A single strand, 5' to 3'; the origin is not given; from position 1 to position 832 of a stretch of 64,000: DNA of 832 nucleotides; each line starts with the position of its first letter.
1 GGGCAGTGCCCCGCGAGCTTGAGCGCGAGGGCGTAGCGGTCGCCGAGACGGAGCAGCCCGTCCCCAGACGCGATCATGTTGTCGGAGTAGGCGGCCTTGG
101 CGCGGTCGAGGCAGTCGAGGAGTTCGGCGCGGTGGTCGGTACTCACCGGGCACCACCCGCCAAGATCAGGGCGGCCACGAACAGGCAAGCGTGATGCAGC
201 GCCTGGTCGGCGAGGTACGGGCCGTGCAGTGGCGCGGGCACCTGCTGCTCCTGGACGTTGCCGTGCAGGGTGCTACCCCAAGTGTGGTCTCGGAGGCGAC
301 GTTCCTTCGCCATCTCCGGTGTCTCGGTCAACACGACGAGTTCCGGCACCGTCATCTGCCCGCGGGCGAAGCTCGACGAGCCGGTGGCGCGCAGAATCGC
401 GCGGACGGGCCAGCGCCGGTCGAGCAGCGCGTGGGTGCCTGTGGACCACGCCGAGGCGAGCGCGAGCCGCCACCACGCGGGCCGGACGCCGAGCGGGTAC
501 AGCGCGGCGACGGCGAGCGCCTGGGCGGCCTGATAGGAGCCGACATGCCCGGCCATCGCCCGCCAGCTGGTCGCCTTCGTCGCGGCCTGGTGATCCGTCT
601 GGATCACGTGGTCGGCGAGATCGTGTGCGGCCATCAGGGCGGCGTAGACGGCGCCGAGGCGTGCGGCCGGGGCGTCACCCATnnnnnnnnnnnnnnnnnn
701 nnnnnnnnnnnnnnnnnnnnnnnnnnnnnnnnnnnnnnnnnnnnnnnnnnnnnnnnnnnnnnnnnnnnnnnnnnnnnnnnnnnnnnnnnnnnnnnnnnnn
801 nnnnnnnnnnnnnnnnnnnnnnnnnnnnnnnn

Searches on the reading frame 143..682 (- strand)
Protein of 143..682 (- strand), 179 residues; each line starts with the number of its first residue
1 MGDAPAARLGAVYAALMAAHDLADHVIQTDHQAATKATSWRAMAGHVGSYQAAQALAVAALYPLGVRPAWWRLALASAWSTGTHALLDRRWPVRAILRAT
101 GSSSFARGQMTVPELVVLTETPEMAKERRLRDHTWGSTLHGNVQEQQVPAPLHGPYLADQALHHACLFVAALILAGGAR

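Call 61: find_encoding_contigs(protein=window:143-682:-, flank=10000, max_places=4)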
Protein window:143-682:- (179 aa): 16 contigs read that carry it; 4 places shown.
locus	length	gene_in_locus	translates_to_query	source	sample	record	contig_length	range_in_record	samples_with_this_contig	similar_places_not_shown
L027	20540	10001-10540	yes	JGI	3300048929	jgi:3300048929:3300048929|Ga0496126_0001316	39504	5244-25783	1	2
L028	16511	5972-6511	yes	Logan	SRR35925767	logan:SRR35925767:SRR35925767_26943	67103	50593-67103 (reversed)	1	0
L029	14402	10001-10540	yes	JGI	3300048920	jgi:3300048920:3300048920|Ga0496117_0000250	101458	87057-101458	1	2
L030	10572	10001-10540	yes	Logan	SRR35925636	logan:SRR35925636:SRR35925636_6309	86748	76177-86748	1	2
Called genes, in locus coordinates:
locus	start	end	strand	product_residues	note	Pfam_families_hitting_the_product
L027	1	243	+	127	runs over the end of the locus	-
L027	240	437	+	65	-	-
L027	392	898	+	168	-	PF19730:DUF6221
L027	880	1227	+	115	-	-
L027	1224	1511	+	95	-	-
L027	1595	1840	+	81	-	-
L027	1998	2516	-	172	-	-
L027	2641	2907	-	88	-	-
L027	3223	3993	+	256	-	-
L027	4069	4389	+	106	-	-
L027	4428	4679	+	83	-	-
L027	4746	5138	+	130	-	-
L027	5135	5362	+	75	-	-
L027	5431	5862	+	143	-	-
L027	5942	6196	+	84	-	-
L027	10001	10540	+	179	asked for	-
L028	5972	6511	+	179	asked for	-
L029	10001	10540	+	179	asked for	-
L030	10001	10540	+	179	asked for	-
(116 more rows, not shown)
